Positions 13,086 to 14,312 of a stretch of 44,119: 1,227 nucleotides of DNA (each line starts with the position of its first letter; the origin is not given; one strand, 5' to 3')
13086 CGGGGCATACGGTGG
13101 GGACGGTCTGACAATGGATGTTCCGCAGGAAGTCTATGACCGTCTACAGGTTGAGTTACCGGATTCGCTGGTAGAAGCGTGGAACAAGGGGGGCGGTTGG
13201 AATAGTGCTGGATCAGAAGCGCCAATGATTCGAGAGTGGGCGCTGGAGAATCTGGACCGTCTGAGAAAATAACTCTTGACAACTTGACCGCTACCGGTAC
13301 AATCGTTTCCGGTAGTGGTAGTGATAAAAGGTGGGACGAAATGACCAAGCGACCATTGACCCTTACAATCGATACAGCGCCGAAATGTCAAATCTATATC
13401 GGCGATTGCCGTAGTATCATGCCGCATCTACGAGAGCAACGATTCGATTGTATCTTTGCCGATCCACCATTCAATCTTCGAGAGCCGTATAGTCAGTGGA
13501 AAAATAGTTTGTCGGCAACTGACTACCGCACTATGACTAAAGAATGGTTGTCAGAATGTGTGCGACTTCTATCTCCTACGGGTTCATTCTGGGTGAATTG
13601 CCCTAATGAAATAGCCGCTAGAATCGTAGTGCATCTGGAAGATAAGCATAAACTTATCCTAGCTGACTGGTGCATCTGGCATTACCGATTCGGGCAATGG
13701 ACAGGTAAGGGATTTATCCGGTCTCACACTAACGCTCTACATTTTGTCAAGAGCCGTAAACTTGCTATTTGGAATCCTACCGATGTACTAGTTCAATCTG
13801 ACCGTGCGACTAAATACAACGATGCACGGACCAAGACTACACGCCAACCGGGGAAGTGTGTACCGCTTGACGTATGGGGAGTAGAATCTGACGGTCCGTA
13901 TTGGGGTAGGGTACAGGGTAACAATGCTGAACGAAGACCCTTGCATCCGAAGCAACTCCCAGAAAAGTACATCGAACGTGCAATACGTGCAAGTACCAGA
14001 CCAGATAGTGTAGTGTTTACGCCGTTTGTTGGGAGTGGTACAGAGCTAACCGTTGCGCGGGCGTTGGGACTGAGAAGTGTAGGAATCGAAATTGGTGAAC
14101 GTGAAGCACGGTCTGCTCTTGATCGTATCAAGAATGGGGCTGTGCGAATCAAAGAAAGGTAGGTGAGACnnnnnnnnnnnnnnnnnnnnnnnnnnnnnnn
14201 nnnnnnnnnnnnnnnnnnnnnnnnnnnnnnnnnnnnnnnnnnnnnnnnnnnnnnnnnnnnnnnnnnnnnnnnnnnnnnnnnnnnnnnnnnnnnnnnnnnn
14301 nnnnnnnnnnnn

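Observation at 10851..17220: Compositionally distinct early/accessory block bounded by terminators: candidate anti-defence island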

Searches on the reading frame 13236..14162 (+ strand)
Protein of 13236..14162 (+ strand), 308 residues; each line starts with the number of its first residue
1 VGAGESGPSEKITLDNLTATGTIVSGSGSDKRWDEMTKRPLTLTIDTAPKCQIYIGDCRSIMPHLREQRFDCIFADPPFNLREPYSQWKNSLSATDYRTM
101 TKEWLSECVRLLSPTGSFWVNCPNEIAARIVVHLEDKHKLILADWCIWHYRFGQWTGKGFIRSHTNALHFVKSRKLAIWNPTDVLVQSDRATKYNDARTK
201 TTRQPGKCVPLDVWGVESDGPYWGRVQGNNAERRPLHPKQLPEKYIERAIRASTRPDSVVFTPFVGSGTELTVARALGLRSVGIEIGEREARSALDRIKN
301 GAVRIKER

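Call 6: search_protein_families(library=pfam, proteins=[window:13236-14162:+], max_evalue=0.1)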
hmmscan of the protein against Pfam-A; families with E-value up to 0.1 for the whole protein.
window:13236-14162:+ (308 aa): 2 families
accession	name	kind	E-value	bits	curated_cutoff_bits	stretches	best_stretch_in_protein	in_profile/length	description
PF01555.25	N6_N4_Mtase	-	8.9e-40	137.4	26.7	1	71-294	2-219/221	DNA methylase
PF03602.21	Cons_hypoth95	-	0.046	13.8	24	1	50-87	92-131/182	Conserved hypothetical protein 95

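Call 10: search_protein_families(library=phrogs, proteins=[window:13236-14162:+], max_evalue=0.001)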
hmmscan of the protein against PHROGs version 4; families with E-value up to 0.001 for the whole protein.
window:13236-14162:+ (308 aa): 6 families
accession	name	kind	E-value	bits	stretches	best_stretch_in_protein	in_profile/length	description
phrog_67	-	other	1.9e-42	147.2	1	48-300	121-345/743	DNA methyltransferase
phrog_498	-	other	1.9e-15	57.4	1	206-289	348-411/633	DNA methyltransferase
phrog_6025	-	other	1.4e-12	48.6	1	49-157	10-117/192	DNA methyltransferase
phrog_3008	-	other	7.5e-09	36.2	1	227-299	140-212/244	DNA methyltransferase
phrog_12517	-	unknown function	8.2e-08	32.8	1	46-116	155-227/316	-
phrog_6952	-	other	2.8e-06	28.3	1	237-289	114-166/181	DNA methyltransferase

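Call 29: search_solved_structures(query=window:13341-14162:+, max_evalue=0.001)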
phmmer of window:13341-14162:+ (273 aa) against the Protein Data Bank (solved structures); distinct sequences matched with E-value up to 0.001: 12.
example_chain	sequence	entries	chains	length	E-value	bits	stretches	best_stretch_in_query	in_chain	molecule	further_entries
8urk_A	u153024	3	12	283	2.2e-21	79.7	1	22-264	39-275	Methyltransferase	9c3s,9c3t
9c3u_A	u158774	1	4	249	2.4e-21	79.6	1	23-263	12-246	Methyltransferase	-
1nw8_A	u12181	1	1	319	2.4e-19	73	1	20-247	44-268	MODIFICATION METHYLASE RSRI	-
1eg2_A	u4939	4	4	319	3.3e-19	72.5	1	20-247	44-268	MODIFICATION METHYLASE RSRI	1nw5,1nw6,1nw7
6pbd_A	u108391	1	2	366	2.5e-15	59.8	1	18-253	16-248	Modification methylase CcrMI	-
1g60_A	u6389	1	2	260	3.2e-15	59.5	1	21-253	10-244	Adenine-specific Methyltransferase MboIIA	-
5hfj_A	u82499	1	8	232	1.1e-07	34.7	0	199-259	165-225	Adenine specific DNA methyltransferase (DpnA)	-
5hek_A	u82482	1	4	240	1.2e-07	34.6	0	199-259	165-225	Adenine specific DNA methyltransferase (DpnA)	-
2zie_A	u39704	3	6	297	1.9e-07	34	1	192-263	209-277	Putative modification methylase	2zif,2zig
8s9m_A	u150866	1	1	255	1.9e-05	27.4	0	196-257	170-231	DNA cytosine-N4 methyltransferase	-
8s9n_A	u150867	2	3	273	2.4e-05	27.1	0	196-257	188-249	DNA cytosine-N4 methyltransferase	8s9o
1boo_A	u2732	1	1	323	2.5e-05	27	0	111-252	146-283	PROTEIN (N-4 CYTOSINE-SPECIFIC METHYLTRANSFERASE PVU II)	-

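Call 96: search_dna_similar(query=window:13341-14162:+, collection=phages, mode=protein, max_rows=12)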
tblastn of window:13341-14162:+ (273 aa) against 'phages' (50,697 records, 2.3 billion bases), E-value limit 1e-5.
Records with a match: 155; places in all: 158; records where one place covers at least 80% of the query: 101.
Best place of each record, by identity: <60% 155.
By first word of the organism name: Mycobacterium 76; Brucella 41; Burkholderia 5; Klebsiella 5; uncultured 4; Pseudomonas 3; Salmonella 2; Escherichia 2; Haloarcula 2; Cellulophaga 2; and 12 more.
By host as written in the record: Mycobacterium smegmatis mc2 155 48; Mycobacterium smegmatis mc#155 16; Brucella abortus S19 14; - 8; Brucella sp. 6; Brucella abortus 141 5; Mycobacterium smegmatis mc2155 5; Brucella abortus 4; and 35 more.
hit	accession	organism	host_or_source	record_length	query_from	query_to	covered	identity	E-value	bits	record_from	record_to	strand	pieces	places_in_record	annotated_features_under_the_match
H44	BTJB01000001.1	Mollyvirus Mo1-1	-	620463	16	267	92%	30.2%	3e-20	96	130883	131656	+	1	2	DNA methyltransferase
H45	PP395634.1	Microcystis phage Mel-JY01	Microcystis elabens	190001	6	264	95%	28.1%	2e-20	96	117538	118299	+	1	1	hypothetical protein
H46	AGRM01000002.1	Salmonella enterica subsp. houtenae str. ATCC BAA-1581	Homo sapiens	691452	17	273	94%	28.3%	9e-15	80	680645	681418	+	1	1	DNA (cytosine-5-)-methyltransferase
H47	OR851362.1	Salmonella phage S.Kent 1-2-1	Salmonella enterica subsp. enterica ...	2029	17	273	94%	27.5%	4e-15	81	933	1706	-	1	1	record has no annotation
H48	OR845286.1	Escherichia phage ECO95 1-6-1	Escherichia coli O157:H7 ATCC 43895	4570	17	273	94%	27.5%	4e-15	81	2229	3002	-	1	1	record has no annotation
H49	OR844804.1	Escherichia phage ECO111 5-P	Escherichia coli O111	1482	21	260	88%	28.9%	9e-14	76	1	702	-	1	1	record has no annotation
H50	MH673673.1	Thermus phage phiLo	Thermus thermophilus HB8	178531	17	273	94%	25.7%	2e-12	72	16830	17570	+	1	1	putative DNA methylase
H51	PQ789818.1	Burkholderia phage vB_E332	Burkholderia sp.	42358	17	251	86%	27.8%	2e-11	70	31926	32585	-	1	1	site-specific DNA methyltransferase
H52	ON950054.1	Tenacibaculum phage Larrie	Tenacibaculum sp.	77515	7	272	97%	24.5%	3e-8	60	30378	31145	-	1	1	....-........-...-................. | hypothetical protein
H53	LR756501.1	uncultured phage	metagenomic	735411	7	272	97%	24.1%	2e-8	61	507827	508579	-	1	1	record has no annotation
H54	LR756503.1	uncultured phage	metagenomic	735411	7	272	97%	24.1%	2e-8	61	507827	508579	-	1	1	record has no annotation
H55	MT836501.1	Bacteriophage sp.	human fecal samples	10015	14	250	87%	26.7%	2e-15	81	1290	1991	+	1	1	record has no annotation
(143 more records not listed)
